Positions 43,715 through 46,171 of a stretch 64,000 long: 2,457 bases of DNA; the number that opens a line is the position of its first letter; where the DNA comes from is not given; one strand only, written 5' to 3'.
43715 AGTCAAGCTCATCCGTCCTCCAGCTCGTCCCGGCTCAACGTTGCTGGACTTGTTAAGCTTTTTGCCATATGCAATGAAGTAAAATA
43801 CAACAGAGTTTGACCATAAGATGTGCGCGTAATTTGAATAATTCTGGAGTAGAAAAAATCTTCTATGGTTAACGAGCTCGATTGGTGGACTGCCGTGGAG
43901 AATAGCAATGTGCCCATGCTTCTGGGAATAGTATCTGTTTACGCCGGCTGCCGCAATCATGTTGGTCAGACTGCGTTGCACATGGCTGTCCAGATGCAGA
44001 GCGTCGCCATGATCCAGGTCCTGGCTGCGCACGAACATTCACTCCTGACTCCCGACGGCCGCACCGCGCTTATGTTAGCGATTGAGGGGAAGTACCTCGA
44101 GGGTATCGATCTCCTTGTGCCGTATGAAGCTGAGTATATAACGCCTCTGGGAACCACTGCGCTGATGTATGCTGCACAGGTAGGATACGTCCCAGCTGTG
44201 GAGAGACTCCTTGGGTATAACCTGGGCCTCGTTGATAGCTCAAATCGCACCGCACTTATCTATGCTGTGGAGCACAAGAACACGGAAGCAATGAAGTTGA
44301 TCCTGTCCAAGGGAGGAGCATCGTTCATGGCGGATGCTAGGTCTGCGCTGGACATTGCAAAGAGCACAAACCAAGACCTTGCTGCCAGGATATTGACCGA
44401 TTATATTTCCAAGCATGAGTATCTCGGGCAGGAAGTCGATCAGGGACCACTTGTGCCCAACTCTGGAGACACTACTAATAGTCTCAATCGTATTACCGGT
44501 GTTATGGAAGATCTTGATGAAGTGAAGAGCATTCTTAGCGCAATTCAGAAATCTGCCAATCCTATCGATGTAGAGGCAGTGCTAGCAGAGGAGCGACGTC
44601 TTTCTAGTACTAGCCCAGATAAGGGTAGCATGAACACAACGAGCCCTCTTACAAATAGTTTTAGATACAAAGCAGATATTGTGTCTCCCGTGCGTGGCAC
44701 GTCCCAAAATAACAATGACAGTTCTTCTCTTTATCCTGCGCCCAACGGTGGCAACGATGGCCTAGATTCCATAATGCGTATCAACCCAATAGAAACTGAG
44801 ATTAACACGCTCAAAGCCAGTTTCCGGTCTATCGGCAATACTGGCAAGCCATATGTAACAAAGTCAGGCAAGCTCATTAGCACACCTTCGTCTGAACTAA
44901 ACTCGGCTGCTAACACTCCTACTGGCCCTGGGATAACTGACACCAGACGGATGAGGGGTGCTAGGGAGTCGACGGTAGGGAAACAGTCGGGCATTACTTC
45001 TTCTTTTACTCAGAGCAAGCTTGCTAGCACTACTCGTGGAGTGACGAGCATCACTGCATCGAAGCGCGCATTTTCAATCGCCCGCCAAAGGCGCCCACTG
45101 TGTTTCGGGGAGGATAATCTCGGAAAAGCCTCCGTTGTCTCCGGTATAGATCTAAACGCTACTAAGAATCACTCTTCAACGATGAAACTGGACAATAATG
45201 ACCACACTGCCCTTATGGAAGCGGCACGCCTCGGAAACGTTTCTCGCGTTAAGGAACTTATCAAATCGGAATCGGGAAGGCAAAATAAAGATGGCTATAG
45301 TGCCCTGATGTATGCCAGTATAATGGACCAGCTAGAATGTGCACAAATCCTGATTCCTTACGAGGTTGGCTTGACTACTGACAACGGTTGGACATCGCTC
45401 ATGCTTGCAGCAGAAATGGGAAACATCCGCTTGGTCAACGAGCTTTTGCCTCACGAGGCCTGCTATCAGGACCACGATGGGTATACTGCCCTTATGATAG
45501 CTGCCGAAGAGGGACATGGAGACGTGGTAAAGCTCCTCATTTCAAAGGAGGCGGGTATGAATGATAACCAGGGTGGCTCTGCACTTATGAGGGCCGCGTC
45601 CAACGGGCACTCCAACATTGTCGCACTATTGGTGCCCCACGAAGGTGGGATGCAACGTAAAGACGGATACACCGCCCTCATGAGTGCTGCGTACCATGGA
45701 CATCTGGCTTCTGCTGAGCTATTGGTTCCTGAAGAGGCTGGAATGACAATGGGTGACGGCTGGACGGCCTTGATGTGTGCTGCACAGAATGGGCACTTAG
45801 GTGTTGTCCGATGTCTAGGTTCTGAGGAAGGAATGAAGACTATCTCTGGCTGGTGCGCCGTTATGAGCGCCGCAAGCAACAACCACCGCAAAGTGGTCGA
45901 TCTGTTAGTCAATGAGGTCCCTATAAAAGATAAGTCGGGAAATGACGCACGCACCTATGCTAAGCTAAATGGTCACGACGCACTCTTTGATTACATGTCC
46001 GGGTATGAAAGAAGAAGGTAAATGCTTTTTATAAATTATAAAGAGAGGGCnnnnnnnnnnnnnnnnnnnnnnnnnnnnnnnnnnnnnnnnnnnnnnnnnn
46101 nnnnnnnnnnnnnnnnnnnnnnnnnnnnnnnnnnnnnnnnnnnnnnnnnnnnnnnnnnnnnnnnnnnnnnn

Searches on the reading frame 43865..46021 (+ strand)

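Call 59: search_protein_families(library=pfam, proteins=[window:43865-46021:+], max_evalue=0.001)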
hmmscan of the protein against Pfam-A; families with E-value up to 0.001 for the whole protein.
window:43865-46021:+ (718 aa): 6 families
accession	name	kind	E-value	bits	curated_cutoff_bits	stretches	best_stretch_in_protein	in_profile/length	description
PF12796.13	Ank_2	-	4.5e-76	251.9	27.3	6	490-567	10-88/90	Ankyrin repeats (3 copies)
PF00023.36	Ank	-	1.1e-53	176.5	21.1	2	538-565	1-28/33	Ankyrin repeat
PF13606.12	Ank_3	-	2.4e-39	128.7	22.3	0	538-561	1-24/30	Ankyrin repeat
PF13637.12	Ank_4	-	7.7e-36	121.8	22.7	1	514-559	3-50/50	Ankyrin repeats (many copies)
PF13857.12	Ank_5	-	4.5e-33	113.4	27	2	596-636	11-53/56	Ankyrin repeats (many copies)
PF24521.3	Ank_KRIT1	-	4.9e-06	26.8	80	0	510-590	20-105/149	KRIT1 ankyrin-repeats domain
